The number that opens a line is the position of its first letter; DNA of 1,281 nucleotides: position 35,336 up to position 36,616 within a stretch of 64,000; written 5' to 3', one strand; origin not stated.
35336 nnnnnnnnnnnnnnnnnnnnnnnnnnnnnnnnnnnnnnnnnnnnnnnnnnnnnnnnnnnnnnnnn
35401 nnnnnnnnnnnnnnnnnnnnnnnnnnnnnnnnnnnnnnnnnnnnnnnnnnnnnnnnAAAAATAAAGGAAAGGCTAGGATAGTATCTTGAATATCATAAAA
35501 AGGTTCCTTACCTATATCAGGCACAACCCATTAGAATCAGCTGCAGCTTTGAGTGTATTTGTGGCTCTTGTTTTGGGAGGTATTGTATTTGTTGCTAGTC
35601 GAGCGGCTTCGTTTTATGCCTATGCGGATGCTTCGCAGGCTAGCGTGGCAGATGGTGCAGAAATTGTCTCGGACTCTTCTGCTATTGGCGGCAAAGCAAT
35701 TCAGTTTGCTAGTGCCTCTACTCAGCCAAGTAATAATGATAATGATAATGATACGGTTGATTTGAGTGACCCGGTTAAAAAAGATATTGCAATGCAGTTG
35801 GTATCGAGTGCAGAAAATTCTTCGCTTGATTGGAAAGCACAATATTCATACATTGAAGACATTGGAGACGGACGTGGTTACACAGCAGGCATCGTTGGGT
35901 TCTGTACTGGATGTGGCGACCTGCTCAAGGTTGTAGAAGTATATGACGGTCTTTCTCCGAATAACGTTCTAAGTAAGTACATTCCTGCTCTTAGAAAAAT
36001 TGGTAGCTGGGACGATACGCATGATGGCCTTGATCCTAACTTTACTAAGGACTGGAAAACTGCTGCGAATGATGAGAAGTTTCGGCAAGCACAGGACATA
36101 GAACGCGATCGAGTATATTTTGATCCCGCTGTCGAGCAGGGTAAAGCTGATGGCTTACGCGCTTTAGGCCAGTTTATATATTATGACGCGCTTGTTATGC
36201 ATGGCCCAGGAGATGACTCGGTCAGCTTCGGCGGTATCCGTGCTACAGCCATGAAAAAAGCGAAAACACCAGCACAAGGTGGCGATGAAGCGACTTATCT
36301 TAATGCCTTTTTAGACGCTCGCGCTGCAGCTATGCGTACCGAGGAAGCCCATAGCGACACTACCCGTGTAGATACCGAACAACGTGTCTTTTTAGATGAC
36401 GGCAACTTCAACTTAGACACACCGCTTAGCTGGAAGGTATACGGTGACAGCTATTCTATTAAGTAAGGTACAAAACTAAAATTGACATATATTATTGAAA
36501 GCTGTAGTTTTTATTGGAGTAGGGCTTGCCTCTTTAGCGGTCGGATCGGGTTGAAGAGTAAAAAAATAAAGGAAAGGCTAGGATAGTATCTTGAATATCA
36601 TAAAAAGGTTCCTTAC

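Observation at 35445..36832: GH46 and GH18 genes share an identical 283-bp 5' module (RBS, TTG start, 78 codons)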

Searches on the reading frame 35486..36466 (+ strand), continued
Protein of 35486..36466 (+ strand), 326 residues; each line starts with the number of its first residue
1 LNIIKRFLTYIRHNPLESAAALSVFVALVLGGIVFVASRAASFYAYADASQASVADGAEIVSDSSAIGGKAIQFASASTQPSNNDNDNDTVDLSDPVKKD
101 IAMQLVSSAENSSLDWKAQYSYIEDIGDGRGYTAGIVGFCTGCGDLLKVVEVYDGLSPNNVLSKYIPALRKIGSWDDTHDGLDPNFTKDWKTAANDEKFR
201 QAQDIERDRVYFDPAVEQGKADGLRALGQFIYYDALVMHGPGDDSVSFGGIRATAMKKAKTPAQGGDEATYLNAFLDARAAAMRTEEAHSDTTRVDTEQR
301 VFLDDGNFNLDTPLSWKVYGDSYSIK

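Call 29: find_encoding_contigs(protein=P0105, flank=6000, max_places=3)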
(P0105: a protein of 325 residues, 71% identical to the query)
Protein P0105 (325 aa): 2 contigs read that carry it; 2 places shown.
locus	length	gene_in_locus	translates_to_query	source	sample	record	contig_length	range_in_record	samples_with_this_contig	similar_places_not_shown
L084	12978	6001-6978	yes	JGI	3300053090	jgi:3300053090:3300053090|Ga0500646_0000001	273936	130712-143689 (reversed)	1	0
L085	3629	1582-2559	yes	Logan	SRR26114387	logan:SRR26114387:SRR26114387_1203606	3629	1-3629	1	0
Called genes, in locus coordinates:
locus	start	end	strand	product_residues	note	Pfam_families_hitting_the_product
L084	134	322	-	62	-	-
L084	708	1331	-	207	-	-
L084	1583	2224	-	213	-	-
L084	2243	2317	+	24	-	-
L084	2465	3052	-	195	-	-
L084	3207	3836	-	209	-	-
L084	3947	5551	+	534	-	PF08308:PEGA (faint), PF17957:Big_7, PF07495:Y_Y_Y (faint), PF00041:fn3, PF13620:CarboxypepD_reg, PF13715:CarbopepD_reg_2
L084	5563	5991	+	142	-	PF13473:Cupredoxin_1, PF00127:Copper-bind (weak)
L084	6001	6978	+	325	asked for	PF01374:Glyco_hydro_46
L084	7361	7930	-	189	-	PF12697:Abhydrolase_6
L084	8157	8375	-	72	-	-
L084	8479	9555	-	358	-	PF13439:Glyco_transf_4, PF13579:Glyco_trans_4_4, PF00534:Glycos_transf_1, PF13692:Glyco_trans_1_4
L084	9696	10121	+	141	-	-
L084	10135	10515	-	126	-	-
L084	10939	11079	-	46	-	-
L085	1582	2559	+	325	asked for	PF01374:Glyco_hydro_46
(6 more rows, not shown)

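Call 30: find_encoding_contigs(protein=P0107, flank=6000, max_places=3)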
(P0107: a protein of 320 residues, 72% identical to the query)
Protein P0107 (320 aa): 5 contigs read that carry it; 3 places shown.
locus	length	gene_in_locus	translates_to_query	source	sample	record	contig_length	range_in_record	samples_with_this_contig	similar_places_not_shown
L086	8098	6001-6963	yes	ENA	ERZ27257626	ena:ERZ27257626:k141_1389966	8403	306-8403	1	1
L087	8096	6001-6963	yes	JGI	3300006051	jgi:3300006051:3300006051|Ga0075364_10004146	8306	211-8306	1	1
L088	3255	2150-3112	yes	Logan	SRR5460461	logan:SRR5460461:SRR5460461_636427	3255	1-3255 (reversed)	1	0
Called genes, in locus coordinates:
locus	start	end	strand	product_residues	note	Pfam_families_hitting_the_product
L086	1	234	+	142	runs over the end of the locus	PF22381:Staph_reg_Sar_Rot (faint), PF01047:MarR, PF12802:MarR_2, PF13463:HTH_27 (weak)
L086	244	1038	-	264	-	-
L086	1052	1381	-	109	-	PF03551:PadR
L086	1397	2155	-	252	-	PF01061:ABC2_membrane, PF12698:ABC2_membrane_3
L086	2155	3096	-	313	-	PF00005:ABC_tran, PF13175:AAA_15 (faint), PF13304:AAA_21, PF13732:DrrA1-3_C (weak)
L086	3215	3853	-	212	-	-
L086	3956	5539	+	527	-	PF13750:Big_3_3 (faint), PF17957:Big_7, PF13620:CarboxypepD_reg, PF13715:CarbopepD_reg_2 (weak)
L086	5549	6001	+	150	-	PF13473:Cupredoxin_1, PF00127:Copper-bind (weak)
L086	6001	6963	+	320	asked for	PF01374:Glyco_hydro_46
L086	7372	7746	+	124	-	-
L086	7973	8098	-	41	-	?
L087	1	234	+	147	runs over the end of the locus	?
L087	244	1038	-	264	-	-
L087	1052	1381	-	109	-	PF03551:PadR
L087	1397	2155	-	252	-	PF01061:ABC2_membrane, PF12698:ABC2_membrane_3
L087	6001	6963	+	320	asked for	PF01374:Glyco_hydro_46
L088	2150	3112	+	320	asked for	PF01374:Glyco_hydro_46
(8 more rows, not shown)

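Call 31: find_encoding_contigs(protein=P0127, flank=6000, max_places=3)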
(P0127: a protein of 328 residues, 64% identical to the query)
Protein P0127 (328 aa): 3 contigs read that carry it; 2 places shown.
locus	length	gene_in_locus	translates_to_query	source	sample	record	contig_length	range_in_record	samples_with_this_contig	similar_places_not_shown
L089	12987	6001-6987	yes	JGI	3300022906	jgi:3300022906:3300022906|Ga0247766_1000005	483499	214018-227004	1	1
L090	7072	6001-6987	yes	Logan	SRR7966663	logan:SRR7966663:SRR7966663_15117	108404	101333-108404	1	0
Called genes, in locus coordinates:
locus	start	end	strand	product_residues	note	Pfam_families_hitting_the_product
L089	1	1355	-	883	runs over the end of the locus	PF13522:GATase_6, PF13537:GATase_7, PF00733:Asn_synthase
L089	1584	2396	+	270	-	-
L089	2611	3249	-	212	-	PF13563:2_5_RNA_ligase2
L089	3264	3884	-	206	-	-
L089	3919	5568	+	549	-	PF17957:Big_7, PF00041:fn3 (weak), PF13620:CarboxypepD_reg, PF13715:CarbopepD_reg_2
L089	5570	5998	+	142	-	PF13473:Cupredoxin_1 (weak)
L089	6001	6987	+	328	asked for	PF01374:Glyco_hydro_46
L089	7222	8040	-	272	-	PF13277:YmdB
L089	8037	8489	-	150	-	-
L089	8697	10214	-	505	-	PF12072:RNase_Y_N, PF13083:KH_KhpA-B (faint), PF22891:KH_PNO1_2nd (weak), PF00013:KH_1, PF08668:HDOD (faint), PF01966:HD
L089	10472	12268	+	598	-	PF00004:AAA, PF07728:AAA_5 (faint), PF17862:AAA_lid_3 (faint), PF01434:Peptidase_M41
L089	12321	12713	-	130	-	PF00814:TsaD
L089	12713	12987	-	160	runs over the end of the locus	PF02367:TsaE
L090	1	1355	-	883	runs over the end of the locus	PF13522:GATase_6, PF13537:GATase_7, PF00733:Asn_synthase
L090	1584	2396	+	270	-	-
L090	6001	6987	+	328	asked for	PF01374:Glyco_hydro_46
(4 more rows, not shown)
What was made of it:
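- More distant relatives carry cupredoxin-leader-GH46: calls 29-31.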

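Call 47: search_protein_families(library=ncbifam, proteins=[window:35486-36466:+], max_evalue=1)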
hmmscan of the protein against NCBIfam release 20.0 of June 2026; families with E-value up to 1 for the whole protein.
window:35486-36466:+ (326 aa): 0 families

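Call 59: predict_structure(alignment_id=A3)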
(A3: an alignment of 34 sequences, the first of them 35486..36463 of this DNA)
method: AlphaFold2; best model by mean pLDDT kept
length: 326 residues; sequences in the alignment: 34
mean_pLDDT: 84.0   pTM: 0.69
mean pLDDT of the five models: 84.0, 80.1, 79.4, 76.5, 75.6
residues with pLDDT >= 90: 149; 70-90: 129; 50-70: 36; < 50: 12
segments of 3 or more residues with pLDDT < 50: 77-88
pLDDT, mean of each block of 10 residues (from residue 1): 72 79 88 80 62 67 76 59 43 93 89 88 81 83 87 97 93 72 90 97 95 97 97 92 92 96 95 95 77 75 92 87 88
secondary structure, 60 per line:
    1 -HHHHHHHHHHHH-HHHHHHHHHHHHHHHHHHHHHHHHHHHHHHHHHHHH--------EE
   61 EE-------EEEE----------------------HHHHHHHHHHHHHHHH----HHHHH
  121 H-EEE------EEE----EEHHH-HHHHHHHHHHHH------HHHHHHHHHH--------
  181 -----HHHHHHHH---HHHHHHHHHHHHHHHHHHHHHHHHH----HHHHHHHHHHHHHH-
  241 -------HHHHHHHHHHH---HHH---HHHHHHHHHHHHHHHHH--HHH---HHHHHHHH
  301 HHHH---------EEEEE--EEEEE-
elements in order: H2-13 H15-50 E59-62 E70-73 H96-111 H116-121 E123-125 E132-134 H145-156 H163-172 H186-193 H197-221 H226-239 H248-258 H268-284 H293-304 E314-318 E321-325
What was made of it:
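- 35486..36466 (+): Leader-GH46 (chitosanase) gene, 326 aa. Leader is residues 1-78, an atypical Asn/Asp linker follows, and the GH46 head is residues ~104-314. AF2 model, call 59.
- On Glycoside hydrolase family 46 (chitosanase): The AF2 model has a high-confidence helical domain (call 59).
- On CBM6/CBM35-type carbohydrate-binding module (for the shared 35-40 aa segment): Only ~35 residues precede a disordered linker (call 59).
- AF2 gives a single hairpin (59-62/70-73, pLDDT 62-76): call 59.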

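Call 60: list_cluster_members(proteins=[P0101, P0001])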
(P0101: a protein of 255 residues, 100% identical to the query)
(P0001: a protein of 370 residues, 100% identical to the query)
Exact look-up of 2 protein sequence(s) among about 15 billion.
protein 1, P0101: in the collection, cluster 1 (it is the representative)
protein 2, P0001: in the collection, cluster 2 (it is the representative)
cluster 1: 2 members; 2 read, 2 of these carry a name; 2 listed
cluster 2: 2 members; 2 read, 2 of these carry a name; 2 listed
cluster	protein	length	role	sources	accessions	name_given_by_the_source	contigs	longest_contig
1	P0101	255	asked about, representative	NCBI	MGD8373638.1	MAG: chitosanase [Candidatus Woesebacteria bacterium]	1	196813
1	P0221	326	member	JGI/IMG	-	chitosanase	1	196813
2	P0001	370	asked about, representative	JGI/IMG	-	chitinase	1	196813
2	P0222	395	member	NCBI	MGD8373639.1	MAG: chitinase [Candidatus Woesebacteria bacterium]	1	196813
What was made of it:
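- Checked: NCBI called the GH18 gene at full length and JGI called the GH46 gene at full length (call 60).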

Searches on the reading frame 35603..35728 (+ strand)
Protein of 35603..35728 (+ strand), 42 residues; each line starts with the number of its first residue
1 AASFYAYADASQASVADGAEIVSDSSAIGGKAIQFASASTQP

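Call 39: search_protein_families(library=pfam, proteins=[window:35603-35728:+], max_evalue=10)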
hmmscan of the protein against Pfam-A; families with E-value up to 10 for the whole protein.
seq(42 aa): 0 families

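Call 67: search_solved_structures(query=A4, max_evalue=10, show_alignments=3)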
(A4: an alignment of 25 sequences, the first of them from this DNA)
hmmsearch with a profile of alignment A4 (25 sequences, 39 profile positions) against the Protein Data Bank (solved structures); distinct sequences matched with E-value up to 10: 5.
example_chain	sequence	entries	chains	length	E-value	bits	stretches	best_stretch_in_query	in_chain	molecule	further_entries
6yp6_A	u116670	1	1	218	0.075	16.1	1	17-35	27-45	NanS-p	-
7ehg_A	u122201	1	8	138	0.15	15.1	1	6-37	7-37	MiXBM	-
3pg0_A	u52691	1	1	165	0.2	14.7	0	9-22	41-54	ThreeFoil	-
7kqy_A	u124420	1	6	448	0.41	13.7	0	17-28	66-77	Heavy-Chain only Human Antibodies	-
2wz8_A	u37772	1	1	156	0.59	13.2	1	14-33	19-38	CELLULOSOME PROTEIN DOCKERIN TYPE I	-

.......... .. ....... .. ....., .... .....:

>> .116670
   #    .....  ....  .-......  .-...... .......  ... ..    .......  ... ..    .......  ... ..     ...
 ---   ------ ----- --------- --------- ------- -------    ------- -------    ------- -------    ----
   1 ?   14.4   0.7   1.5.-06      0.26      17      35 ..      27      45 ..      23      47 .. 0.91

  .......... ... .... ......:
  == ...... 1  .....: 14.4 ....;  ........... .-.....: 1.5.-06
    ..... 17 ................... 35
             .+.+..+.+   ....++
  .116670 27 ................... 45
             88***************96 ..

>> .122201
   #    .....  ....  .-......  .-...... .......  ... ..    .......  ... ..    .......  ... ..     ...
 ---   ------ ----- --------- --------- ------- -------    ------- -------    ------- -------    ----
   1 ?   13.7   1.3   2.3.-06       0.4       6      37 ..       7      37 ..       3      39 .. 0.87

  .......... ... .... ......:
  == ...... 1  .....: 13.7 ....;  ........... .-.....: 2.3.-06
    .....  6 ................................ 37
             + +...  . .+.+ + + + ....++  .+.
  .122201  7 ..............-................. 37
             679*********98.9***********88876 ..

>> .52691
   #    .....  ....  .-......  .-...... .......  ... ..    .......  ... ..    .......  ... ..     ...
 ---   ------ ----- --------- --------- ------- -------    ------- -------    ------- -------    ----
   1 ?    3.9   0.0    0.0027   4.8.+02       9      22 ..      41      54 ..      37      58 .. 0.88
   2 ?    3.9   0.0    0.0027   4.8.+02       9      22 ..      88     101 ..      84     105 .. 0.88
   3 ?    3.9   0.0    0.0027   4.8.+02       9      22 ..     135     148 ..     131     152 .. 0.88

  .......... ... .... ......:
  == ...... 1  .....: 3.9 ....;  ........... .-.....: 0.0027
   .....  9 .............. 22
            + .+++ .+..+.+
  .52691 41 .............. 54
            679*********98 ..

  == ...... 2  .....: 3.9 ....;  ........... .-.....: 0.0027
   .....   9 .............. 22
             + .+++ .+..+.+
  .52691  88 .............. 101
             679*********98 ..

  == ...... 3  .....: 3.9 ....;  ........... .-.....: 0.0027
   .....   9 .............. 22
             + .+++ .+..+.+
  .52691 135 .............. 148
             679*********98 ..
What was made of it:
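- On CBM6/CBM35-type carbohydrate-binding module (for the shared 35-40 aa segment): There is only weak local similarity to the first two strands (call 67).
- The motif profile weakly matches the N-terminal strands of solved beta-sandwich binding modules: 7ehg_A MiXBM residues 7-37 (E 0.15), 2wz8 residues 19-38, 6yp6 residues 27-45: call 67.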
